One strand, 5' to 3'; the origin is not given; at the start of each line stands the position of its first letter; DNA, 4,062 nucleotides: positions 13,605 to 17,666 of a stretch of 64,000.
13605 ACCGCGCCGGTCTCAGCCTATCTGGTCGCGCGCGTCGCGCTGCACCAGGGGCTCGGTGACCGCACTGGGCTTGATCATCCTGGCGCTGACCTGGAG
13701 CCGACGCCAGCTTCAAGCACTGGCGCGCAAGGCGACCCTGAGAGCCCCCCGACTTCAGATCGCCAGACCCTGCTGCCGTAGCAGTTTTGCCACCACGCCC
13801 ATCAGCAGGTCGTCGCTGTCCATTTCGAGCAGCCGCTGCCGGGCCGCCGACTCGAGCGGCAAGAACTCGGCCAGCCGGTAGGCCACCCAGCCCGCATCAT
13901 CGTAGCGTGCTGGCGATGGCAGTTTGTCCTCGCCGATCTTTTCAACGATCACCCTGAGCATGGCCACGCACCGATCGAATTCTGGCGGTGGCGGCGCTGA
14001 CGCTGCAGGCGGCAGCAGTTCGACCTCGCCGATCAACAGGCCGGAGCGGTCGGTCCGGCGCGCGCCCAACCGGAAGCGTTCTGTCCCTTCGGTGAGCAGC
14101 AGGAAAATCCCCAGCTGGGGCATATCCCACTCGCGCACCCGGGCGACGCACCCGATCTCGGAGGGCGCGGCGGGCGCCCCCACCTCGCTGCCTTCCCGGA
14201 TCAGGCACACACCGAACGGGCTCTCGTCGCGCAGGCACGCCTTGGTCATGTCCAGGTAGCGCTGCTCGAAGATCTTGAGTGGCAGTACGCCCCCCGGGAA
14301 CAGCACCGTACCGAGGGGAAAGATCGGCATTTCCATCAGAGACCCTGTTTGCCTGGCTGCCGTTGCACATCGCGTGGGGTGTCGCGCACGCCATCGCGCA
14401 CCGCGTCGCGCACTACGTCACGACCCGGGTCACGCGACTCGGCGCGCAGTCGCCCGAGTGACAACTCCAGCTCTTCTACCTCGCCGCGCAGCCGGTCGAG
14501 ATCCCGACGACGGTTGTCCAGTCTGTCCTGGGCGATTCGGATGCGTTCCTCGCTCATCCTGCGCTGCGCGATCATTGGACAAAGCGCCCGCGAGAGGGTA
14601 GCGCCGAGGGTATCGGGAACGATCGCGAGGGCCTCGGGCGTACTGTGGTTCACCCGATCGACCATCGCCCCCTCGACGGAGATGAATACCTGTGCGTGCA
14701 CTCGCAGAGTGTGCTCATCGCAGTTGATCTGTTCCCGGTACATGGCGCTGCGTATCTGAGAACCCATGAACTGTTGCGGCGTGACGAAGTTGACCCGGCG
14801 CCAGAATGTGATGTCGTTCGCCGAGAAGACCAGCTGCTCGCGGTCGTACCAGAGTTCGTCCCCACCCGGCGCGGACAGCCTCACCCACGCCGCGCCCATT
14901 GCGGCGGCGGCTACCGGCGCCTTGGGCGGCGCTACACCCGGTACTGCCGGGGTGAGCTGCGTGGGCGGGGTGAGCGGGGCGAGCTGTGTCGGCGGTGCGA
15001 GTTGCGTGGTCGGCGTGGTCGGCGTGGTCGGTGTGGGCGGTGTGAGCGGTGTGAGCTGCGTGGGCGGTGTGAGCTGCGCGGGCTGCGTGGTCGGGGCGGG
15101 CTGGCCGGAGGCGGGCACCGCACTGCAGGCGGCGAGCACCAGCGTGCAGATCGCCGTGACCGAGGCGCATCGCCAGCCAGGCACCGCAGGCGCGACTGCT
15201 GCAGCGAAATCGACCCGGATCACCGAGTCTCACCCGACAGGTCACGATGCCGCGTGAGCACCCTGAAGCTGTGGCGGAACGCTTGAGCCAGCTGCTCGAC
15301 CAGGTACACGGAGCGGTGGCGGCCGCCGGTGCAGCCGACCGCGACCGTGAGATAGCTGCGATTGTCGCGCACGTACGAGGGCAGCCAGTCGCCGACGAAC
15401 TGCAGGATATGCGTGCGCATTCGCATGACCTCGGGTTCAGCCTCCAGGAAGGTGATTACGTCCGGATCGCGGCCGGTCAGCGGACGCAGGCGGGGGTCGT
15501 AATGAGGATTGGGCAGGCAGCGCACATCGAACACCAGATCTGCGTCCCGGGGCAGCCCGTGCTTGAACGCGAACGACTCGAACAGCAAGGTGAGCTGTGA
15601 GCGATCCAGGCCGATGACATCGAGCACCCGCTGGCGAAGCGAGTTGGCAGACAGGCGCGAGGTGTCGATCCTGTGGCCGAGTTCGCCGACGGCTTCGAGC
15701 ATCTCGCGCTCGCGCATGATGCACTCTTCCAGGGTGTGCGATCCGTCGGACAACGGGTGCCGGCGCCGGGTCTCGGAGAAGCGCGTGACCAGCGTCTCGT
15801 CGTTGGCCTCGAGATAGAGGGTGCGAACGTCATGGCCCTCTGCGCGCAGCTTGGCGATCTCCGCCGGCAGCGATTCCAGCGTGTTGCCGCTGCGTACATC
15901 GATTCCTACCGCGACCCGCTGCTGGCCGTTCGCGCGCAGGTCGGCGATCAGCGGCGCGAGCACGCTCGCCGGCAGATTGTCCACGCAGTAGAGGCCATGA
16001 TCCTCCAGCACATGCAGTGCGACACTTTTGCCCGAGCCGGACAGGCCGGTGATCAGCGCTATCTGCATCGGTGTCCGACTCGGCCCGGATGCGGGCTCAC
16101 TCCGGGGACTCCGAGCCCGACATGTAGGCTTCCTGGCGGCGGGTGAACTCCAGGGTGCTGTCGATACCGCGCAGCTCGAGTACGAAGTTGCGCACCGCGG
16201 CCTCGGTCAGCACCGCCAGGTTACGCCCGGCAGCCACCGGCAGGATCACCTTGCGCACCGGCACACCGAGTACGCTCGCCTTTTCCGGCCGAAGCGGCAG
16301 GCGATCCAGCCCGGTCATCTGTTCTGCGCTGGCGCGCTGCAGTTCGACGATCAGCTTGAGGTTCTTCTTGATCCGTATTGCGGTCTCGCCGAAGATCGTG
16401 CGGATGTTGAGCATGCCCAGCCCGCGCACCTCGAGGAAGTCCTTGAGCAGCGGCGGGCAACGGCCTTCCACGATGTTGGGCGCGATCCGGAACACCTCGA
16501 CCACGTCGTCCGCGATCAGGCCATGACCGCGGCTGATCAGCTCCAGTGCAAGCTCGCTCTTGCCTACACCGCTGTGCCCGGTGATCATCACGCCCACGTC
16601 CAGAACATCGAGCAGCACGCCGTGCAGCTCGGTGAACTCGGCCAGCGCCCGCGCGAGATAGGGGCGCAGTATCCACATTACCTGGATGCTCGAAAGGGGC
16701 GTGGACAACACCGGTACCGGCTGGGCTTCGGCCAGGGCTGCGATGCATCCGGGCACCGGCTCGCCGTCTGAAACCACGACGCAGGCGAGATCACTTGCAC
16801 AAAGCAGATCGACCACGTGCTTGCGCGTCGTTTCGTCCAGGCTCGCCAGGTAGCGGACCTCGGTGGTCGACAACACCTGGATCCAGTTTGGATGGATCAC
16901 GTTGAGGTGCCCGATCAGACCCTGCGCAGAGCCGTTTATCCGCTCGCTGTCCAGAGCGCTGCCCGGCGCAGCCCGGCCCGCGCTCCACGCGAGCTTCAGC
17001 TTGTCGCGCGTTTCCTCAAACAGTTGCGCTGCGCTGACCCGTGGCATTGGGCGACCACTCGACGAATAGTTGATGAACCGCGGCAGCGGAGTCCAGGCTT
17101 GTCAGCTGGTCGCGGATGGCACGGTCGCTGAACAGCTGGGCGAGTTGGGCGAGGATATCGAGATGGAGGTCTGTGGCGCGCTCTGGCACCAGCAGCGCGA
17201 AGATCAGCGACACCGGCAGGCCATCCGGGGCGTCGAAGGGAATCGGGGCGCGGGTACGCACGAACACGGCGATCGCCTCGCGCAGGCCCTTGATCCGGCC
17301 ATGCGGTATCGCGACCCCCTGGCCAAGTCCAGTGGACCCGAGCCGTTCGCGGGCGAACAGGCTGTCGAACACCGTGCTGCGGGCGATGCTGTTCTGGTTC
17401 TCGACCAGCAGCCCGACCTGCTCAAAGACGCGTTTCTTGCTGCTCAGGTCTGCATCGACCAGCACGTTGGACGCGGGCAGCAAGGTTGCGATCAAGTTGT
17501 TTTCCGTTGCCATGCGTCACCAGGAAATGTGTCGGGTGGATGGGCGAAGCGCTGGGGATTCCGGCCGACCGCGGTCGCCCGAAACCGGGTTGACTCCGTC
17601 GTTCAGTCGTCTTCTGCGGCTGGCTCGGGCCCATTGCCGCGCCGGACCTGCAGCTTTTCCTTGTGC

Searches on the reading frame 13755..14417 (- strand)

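Call 52: search_protein_families(library=pfam, proteins=[window:13755-14417:-], max_evalue=0.0001)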
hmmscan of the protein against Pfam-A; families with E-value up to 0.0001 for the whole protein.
window:13755-14417:- (220 aa): 1 family
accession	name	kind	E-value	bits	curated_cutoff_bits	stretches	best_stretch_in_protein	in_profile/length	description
PF02190.22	LON_substr_bdg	-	3e-24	86.5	28.7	1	29-201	1-186/200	ATP-dependent protease La (LON) substrate-binding domain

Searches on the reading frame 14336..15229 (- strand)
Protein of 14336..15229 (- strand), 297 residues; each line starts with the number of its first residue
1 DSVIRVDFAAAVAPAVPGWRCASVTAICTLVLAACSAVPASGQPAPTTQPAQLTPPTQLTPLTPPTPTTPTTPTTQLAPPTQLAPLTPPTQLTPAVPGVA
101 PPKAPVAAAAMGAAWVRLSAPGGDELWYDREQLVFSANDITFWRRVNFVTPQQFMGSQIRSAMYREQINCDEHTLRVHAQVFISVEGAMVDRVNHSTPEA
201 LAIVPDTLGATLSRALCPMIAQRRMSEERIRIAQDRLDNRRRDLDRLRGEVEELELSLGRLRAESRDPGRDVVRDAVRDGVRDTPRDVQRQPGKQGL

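Call 52: search_protein_families(library=pfam, proteins=[window:14336-15229:-], max_evalue=0.0001)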
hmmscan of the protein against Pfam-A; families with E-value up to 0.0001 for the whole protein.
window:14336-15229:- (297 aa): 1 family
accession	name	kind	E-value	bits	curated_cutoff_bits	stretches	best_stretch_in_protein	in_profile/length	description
PF16747.10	Adhesin_E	-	3.1e-10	40.7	23.7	1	115-217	1-108/109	Surface-adhesin protein E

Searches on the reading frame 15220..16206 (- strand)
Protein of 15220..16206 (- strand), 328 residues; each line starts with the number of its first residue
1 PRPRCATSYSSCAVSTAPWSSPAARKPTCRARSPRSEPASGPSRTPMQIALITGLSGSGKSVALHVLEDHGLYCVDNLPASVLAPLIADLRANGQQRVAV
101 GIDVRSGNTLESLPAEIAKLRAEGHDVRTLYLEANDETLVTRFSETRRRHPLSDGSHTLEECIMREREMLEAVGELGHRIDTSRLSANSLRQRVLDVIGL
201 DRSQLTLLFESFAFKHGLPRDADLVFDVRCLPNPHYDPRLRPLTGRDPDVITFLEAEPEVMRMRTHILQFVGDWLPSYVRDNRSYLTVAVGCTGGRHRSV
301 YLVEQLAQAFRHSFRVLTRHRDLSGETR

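Call 52: search_protein_families(library=pfam, proteins=[window:15220-16206:-], max_evalue=0.0001)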
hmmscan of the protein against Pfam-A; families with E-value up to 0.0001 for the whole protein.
window:15220-16206:- (328 aa): 2 families
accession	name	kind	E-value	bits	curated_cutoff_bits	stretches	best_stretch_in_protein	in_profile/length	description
PF22740.1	PapZ_C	-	2.3e-46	157.4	27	1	206-323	2-120/121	RapZ C-terminal domain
PF03668.21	RapZ-like_N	-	1e-38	133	25.4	1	47-197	1-153/158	RapZ-like N-terminal domain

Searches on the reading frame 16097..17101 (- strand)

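Call 52: search_protein_families(library=pfam, proteins=[window:16097-17101:-], max_evalue=0.0001)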
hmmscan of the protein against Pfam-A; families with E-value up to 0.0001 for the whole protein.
window:16097-17101:- (334 aa): 2 families
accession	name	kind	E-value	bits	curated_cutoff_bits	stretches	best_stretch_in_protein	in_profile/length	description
PF07475.17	Hpr_kinase_C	-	8.6e-62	208.1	33.3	1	152-322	2-170/171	HPr Serine kinase C-terminal domain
PF02603.21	Hpr_kinase_N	-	1.5e-23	83.6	24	1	22-149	1-125/125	HPr Serine kinase N terminus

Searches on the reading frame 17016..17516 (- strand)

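Call 52: search_protein_families(library=pfam, proteins=[window:17016-17516:-], max_evalue=0.0001)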
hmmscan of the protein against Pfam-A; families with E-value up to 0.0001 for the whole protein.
window:17016-17516:- (166 aa): 1 family
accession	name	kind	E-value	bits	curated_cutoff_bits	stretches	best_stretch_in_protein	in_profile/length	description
PF00359.27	PTS_EIIA_2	-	3e-32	112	27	1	12-151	2-141/144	Phosphoenolpyruvate-dependent sugar phosphotransferase system, EIIA 2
